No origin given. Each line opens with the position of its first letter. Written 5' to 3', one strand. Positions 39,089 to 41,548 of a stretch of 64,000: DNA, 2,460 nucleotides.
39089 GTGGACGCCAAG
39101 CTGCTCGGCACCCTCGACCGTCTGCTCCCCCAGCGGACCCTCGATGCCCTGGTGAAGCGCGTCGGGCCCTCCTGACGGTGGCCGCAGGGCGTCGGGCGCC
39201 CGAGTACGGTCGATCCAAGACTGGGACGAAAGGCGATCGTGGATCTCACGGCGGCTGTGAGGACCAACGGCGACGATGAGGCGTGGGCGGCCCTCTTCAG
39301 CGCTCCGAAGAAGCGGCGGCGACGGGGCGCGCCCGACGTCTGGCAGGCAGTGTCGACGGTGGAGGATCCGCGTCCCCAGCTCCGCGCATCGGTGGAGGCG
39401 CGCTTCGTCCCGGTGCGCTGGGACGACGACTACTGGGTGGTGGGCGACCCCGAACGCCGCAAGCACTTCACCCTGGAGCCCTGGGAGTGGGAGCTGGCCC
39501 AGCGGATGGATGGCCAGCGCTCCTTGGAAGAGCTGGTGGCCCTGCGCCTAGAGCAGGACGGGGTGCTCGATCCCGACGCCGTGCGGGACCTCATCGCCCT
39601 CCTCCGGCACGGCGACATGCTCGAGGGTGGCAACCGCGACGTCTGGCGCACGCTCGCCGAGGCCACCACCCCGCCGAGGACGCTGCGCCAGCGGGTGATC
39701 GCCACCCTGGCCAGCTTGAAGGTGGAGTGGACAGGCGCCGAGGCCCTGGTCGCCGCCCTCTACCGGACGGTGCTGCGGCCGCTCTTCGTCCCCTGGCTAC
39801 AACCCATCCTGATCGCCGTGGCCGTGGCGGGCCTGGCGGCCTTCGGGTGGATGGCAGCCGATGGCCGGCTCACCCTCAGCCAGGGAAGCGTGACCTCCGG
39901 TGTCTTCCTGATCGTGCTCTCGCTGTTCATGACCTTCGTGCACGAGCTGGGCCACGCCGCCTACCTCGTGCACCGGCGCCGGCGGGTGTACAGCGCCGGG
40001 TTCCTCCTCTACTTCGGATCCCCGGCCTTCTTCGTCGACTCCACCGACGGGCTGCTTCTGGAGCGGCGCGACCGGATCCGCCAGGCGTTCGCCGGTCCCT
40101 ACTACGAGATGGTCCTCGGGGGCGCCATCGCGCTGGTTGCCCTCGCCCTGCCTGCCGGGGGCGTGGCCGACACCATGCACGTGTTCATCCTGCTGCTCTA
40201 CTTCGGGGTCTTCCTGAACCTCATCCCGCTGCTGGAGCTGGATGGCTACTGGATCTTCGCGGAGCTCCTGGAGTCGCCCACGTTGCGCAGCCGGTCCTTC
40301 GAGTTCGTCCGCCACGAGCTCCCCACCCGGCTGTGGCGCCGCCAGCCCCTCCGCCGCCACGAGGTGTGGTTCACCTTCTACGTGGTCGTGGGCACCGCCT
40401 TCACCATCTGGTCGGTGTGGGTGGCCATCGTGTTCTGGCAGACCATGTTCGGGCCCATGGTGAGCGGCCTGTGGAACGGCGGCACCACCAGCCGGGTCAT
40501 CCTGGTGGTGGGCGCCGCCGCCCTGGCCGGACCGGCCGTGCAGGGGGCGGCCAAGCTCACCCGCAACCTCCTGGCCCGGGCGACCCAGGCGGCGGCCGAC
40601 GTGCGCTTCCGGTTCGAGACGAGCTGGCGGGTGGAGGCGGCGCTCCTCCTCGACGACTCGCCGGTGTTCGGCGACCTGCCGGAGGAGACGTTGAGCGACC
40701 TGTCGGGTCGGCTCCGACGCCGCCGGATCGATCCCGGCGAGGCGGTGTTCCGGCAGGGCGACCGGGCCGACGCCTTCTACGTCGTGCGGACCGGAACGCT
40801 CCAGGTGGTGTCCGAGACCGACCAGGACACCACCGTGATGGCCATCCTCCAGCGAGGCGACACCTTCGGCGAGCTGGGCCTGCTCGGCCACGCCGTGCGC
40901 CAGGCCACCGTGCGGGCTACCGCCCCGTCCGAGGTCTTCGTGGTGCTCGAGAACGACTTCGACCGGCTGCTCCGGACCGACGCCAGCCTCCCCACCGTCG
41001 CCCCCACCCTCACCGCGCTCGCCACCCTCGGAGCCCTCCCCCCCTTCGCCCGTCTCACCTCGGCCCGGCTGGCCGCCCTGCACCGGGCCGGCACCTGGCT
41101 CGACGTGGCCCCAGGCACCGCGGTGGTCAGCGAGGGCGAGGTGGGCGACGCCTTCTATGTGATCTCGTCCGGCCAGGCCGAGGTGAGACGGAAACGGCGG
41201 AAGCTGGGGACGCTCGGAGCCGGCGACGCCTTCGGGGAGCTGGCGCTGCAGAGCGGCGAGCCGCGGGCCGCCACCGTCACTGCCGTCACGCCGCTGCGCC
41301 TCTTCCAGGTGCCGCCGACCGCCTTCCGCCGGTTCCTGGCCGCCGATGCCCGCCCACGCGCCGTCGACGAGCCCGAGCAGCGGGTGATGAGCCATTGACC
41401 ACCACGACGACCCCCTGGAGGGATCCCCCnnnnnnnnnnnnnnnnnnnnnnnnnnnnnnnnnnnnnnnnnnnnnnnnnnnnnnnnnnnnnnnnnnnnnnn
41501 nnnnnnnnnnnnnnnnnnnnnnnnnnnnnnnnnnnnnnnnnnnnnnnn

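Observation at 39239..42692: Candidate cAMP-gated membrane protease module: RRE-like/M50/2xCNB protein, DUF2180 protein, CRP-box-controlled small protein, and Crp/Fnr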

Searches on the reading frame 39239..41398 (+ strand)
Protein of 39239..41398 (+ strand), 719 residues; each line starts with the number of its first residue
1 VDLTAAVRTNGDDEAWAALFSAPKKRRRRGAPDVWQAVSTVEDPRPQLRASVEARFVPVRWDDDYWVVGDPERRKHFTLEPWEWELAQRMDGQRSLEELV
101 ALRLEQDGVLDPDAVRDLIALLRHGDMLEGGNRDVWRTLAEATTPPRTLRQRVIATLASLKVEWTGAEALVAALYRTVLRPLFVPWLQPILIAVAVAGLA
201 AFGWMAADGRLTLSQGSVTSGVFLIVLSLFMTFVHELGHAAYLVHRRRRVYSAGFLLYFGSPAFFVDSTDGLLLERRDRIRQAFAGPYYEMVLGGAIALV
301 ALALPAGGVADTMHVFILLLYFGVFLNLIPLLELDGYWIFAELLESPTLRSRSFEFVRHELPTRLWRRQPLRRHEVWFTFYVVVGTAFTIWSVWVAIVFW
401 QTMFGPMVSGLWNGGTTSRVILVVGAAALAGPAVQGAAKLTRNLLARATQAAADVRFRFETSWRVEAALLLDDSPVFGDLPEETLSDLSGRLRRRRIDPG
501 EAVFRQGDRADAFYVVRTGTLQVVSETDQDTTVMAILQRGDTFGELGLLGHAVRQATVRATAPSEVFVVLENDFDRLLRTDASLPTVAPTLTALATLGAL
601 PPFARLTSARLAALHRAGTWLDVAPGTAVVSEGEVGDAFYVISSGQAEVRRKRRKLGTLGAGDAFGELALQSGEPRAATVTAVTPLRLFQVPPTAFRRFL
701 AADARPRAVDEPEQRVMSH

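Call 3: search_protein_families(library=pfam, proteins=[window:39239-41398:+], max_evalue=1)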
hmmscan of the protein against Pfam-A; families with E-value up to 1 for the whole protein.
window:39239-41398:+ (719 aa): 2 families
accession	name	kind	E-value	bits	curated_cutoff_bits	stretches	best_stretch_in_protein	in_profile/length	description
PF00027.35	cNMP_binding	-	1.6e-41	140.6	27.5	2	495-581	2-89/89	Cyclic nucleotide-binding domain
PF02163.28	Peptidase_M50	-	6.6e-05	22.8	27.2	1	280-348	130-198/221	Peptidase family M50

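Call 4: search_protein_families(library=ncbifam, proteins=[window:39239-41398:+], max_evalue=1)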
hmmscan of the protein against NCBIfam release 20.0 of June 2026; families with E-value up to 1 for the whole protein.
window:39239-41398:+ (719 aa): 10 families
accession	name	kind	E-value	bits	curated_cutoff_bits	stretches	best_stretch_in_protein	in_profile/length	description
NF041824.1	daptide_HExxH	equivalog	1.1e-47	163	300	1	60-442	13-377/379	daptide biosynthesis intramembrane metalloprotease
NF058543.1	ActPatMycb56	equivalog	2.5e-26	92.3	460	2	476-580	3-107/317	acetyltransferase Pat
NF041163.2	encap_f2b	equivalog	3.5e-18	66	400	2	475-585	77-190/450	family 2B encapsulin nanocompartment shell protein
TIGR03896.1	cyc_nuc_ocin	subfamily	5.4e-16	58.8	161.05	2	476-584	145-254/317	bacteriocin-type transport-associated protein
NF008732.0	PRK11753.1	equivalog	2.3e-13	50.1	266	2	483-583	14-116/214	cAMP-activated global transcriptional regulator CRP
NF058609.1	RiPP_HExxH_LiaK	equivalog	1.1e-09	38.3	225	1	218-345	88-213/246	YydH/LiaK family epipeptide maturation metalloprotease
NF006901.0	PRK09392.1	equivalog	8e-09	35.2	211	2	472-584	10-122/236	transcriptional activator FtrB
NF050815.1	TransActFtrBCaul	equivalog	0.00011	21.6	300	1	475-585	15-125/251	transcriptional activator FtrB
NF052518.1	TransRegLdrP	equivalog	0.00034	20.7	300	1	495-557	2-65/195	transcriptional regulator LdrP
NF008365.0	PRK11161.1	subfamily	0.014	14.7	228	1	493-544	48-100/250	fumarate/nitrate reduction transcriptional regulator Fnr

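Call 8: find_homologous_proteins(query=window:39239-41398:+, max_evalue=1e-10)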
Query window:39239-41398:+ (719 aa): 480 proteins with E <= 1e-10 among 8000 candidates; the best 120 are listed.
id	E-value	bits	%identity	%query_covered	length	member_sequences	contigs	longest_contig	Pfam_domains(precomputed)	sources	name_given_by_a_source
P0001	0.0e+0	1591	100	100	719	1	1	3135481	PF00027.36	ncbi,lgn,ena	-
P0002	5.0e-289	979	65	95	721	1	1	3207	PF00027.36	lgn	-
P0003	1.0e-181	624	46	95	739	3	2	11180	PF02163.29,PF00027.36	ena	-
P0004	7.8e-180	618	47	96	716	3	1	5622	PF02163.29,PF00027.36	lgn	-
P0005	8.4e-180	618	48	93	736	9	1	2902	PF00027.36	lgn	-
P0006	1.4e-179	617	46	98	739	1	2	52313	PF02163.29,PF00027.36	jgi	-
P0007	9.9e-179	614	46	93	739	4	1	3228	PF02163.29,PF00027.36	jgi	jgi:putative peptide zinc metalloprotease protein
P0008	2.7e-178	613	44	98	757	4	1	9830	PF02163.29,PF00027.36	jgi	jgi:CRP-like cAMP-binding protein/Zn-dependent protease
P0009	6.0e-178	612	46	95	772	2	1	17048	PF02163.29,PF00027.36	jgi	jgi:CRP-like cAMP-binding protein/Zn-dependent protease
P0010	4.0e-177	609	48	93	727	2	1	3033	PF00027.36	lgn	-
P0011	3.7e-176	606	46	95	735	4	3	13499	PF00027.36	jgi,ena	jgi:CRP-like cAMP-binding protein/Zn-dependent protease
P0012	5.4e-176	605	46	94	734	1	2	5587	PF00027.36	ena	-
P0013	1.3e-175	604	46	98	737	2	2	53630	PF02163.29,PF00027.36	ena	-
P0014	3.3e-175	603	46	93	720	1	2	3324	PF02163.29,PF00027.36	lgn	-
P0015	4.2e-175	602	46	93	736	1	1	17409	PF00027.36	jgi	jgi:CRP-like cAMP-binding protein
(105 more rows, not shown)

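Call 11: find_related_loci(query=A1, collection=genome_contigs, flank=10000)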
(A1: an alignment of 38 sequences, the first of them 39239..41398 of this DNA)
Query A1 (719 aa) in genome_contigs; peptide patterns used: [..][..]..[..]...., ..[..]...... (x = any residue, [..] = any of these).
270 stretches matched a pattern; 219 encode a relative of the query (tblastn E <= 1e-3); the best 80 are kept; 80 distinct loci.
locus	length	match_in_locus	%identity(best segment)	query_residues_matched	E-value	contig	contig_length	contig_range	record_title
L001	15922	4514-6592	46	32-719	2e-180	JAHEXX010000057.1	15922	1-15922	MAG: bacterium isolate nzgw114 NODE_1234_length_15923_cov_3.622896, whole genome shotgun sequence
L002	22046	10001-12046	45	41-719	1e-176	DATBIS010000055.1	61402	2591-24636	MAG TPA_asm: Actinomycetota bacterium isolate SMAG_U3900 k141_3431417, whole genome shotgun sequence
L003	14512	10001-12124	46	1-701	6e-177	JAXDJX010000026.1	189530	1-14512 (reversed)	MAG: Actinomycetota bacterium isolate BP_581 scaffold_5090856, whole genome shotgun sequence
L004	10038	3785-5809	46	32-701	3e-174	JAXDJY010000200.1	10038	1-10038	MAG: Actinomycetota bacterium isolate BP_582 scaffold_8551337, whole genome shotgun sequence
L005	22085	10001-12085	44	30-719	2e-173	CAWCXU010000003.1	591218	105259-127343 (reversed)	MAG: uncultured Actinomycetes bacterium isolate MFD07639.bin.1.66 genome assembly, contig: contig_1665, whole genome sho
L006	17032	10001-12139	43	13-719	4e-173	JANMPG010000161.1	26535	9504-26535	MAG: Actinomycetes bacterium isolate OTE_51_metabat_502 OTE_51_k141_1820302, whole genome shotgun sequence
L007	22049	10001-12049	46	29-705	8e-173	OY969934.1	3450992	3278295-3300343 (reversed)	MAG: uncultured Actinomycetes bacterium isolate MFD04944.bin.1.31 genome assembly, chromosome: 1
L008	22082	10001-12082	43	32-719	3e-172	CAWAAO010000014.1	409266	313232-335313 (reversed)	MAG: uncultured Actinomycetes bacterium isolate MFD00392.bin.2.319 genome assembly, contig: contig_7364, whole genome sh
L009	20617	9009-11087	44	33-719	5e-172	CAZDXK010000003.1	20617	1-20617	MAG TPA_asm: uncultured Actinomycetes bacterium isolate SRP136066_co1_143 genome assembly, contig: NODE_2459_length_2061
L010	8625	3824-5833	45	45-705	1e-169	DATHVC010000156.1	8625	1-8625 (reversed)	MAG TPA_asm: Actinomycetota bacterium isolate SMAG_U16123 k141_1468904, whole genome shotgun sequence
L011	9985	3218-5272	46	33-701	3e-169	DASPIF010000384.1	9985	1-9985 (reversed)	MAG TPA_asm: Actinomycetota bacterium isolate SMAG_U11976 k141_408850, whole genome shotgun sequence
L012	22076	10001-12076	42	34-719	3e-169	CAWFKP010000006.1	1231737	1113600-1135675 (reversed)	MAG: uncultured Actinomycetes bacterium isolate MFD00392.bin.2.405 genome assembly, contig: contig_7893, whole genome sh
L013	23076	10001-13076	43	17-719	6e-169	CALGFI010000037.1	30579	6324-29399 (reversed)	MAG TPA_asm: uncultured bacterium isolate ERR671918_bin.38_CONCOCT_v1.1_MAG genome assembly, contig: ERZ1756179.109, who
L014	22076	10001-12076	44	17-705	6e-169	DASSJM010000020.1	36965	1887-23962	MAG TPA_asm: Actinomycetota bacterium isolate SMAG_U1115 k141_1306989, whole genome shotgun sequence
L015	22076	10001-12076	44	33-719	5e-171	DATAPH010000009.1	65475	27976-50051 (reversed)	MAG TPA_asm: Actinomycetota bacterium isolate SMAG_U5436 k141_2897005, whole genome shotgun sequence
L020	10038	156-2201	46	30-705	5e-168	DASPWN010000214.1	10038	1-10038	MAG TPA_asm: Actinomycetota bacterium isolate SMAG_U11542 k141_1569606, whole genome shotgun sequence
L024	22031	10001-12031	44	27-701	2e-167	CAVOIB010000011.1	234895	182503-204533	MAG: uncultured Actinomycetes bacterium isolate MFD10007.bin.1.248 genome assembly, contig: contig_66440, whole genome s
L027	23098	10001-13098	43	34-705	2e-165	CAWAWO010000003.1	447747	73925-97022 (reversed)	MAG: uncultured Actinomycetes bacterium isolate MFD05454.bin.2.5 genome assembly, contig: contig_37807, whole genome sho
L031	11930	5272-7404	43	16-719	4e-165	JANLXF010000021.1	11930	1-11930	MAG: Actinomycetes bacterium isolate OTE_20_metabat_100 OTE_20_k141_3966411, whole genome shotgun sequence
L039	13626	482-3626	43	30-708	2e-163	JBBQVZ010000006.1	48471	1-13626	MAG: Actinomycetota bacterium isolate Co_metawrap_2025 Cmw_2025_k141_16648293_length_48471_cov_18.9985, whole genome sho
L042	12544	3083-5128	44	30-705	2e-163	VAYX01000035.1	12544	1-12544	MAG: Actinobacteria bacterium isolate AC_69 14_1009_16_40cm_scaffold_32976, whole genome shotgun sequence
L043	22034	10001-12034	44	30-701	2e-163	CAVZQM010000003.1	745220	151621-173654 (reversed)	MAG: uncultured Actinomycetes bacterium isolate MFD05747.bin.2.197 genome assembly, contig: contig_20471, whole genome s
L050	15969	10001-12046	43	41-719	1e-162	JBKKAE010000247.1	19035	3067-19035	MAG: Actinomycetota bacterium isolate swi_bin.288 S1Ck127_16106728_flag_0_multi_8.4165_len_19035, whole genome shotgun s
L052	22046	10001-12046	45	41-719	3e-162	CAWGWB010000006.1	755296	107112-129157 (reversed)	MAG: uncultured Actinomycetota bacterium isolate MFD09206.bin.1.218 genome assembly, contig: contig_6759, whole genome s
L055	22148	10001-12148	43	10-719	9e-162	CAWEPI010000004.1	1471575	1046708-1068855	MAG: uncultured Actinomycetes bacterium isolate MFD02159.bin.1.80 genome assembly, contig: contig_30547, whole genome sh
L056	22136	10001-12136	42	12-719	5e-162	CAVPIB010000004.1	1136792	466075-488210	MAG: uncultured Actinomycetes bacterium isolate MFD09964.bin.1.67 genome assembly, contig: contig_31714, whole genome sh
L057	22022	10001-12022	44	41-712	5e-162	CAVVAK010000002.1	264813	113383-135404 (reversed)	MAG: uncultured Actinomycetota bacterium isolate MFD09206.bin.3.266 genome assembly, contig: contig_12793, whole genome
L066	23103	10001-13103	42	34-705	7e-161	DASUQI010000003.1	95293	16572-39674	MAG TPA_asm: Actinomycetota bacterium isolate SMAG_U1677 k141_1746999, whole genome shotgun sequence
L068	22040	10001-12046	44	41-719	6e-161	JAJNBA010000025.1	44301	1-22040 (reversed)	MAG: Actinomycetes bacterium isolate C_No_T20_A_bin.57 scaffold_1214, whole genome shotgun sequence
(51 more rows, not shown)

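Call 14: search_protein_families(library=pfam, alignment_id=A1, max_evalue=5)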
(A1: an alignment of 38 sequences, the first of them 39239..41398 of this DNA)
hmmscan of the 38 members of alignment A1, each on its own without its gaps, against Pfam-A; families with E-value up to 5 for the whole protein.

A. member 1, window:39239-41398:+ (719 aa): 2 families
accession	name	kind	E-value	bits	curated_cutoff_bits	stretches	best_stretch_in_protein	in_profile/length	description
PF00027.35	cNMP_binding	-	1.6e-41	140.6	27.5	2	495-581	2-89/89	Cyclic nucleotide-binding domain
PF02163.28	Peptidase_M50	-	6.6e-05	22.8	27.2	2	280-348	130-198/221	Peptidase family M50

B. families by the number of members that match (of 38 scanned): 21 families
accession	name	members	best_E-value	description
PF00027.35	cNMP_binding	38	2.1e-46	Cyclic nucleotide-binding domain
PF02163.28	Peptidase_M50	38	2.6e-09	Peptidase family M50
PF11667.14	DUF3267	14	0.0027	Putative zincin peptidase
PF07883.17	Cupin_2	10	0.0014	Cupin domain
PF13582.12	Reprolysin_3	8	0.051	Metallo-peptidase family M12B Reprolysin-like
PF13398.12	Peptidase_M50B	7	0.00044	Peptidase M50B-like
PF10462.15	Peptidase_M66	7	0.001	Peptidase M66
PF21782.3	PKMT_2nd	4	0.16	PKMT, C-terminal winged helix domain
PF22802.1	RsiG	3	0.015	RsiG-like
PF00413.30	Peptidase_M10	3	0.26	Matrixin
PF05402.18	PqqD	2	0.044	Coenzyme PQQ synthesis protein D (PqqD)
PF13533.13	Biotin_lipoyl_2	1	0.023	Biotin-lipoyl like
PF20058.4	DUF6457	1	0.098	Domain of unknown function (DUF6457)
PF08666.17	SAF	1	0.14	SAF domain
PF07286.17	D-Glu_cyclase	1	0.28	D-glutamate cyclase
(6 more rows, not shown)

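Call 19: find_encoding_contigs(protein=P0001, flank=3000, max_places=2)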
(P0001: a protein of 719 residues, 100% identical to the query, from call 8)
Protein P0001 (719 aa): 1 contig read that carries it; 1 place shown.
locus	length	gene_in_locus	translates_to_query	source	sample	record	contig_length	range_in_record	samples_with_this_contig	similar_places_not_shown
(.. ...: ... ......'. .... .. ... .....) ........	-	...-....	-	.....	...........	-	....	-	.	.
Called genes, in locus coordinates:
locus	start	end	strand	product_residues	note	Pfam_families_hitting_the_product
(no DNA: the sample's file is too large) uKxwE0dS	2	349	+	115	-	?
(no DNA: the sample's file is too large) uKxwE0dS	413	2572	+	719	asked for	PF00027:cNMP_binding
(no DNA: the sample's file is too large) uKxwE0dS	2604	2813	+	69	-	-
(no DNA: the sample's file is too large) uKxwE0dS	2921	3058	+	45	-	-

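Call 24: predict_structure(alignment_id=A1)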
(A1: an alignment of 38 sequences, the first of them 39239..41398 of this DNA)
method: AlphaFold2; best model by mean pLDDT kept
length: 719 residues; sequences in the alignment: 38
mean_pLDDT: 77.7   pTM: 0.69
mean pLDDT of the five models: 77.7, 76.7, 74.1, 73.9, 71.9
residues with pLDDT >= 90: 111; 70-90: 419; 50-70: 145; < 50: 44
segments of 3 or more residues with pLDDT < 50: 1-16, 23-32, 39-41, 704-711
pLDDT, mean of each block of 10 residues (from residue 1): 41 50 48 51 76 82 79 81 91 88 85 83 83 58 69 67 71 88 90 93 86 57 70 84 88 61 61 82 85 90 83 80 71 66 67 82 87 83 83 75 70 81 74 71 79 75 83 80 81 87 89 90 73 78 83 83 89 76 58 86 84 89 94 86 94 91 83 79 95 85 50 59
secondary structure, 60 per line:
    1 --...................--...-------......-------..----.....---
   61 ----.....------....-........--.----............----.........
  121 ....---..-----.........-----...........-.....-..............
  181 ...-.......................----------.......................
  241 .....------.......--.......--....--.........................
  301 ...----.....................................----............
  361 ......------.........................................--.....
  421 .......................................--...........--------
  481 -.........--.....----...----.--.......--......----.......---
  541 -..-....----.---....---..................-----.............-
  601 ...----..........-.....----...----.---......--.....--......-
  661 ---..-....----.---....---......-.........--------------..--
elements in order (helices of 4 or more, strands of 3 or more residues): H3-21 H34-39 E53-57 E65-69 E76-79 H81-88 H96-107 H112-124 H135-143 H149-159 E161-165 H167-183 H185-207 H218-245 E252-258 E261-267 H270-273 H276-303 H308-344 H349-366 H373-413 H416-459 H462-472 H482-490 E493-497 E502-504 E512-518 E521-526 E531-537 H545-548 E557-560 E564-570 H571-581 H587-599 H608-617 E619-623 E628-630 E639-644 E647-651 E654-659 H667-670 E679-682 E686-691 H693-701
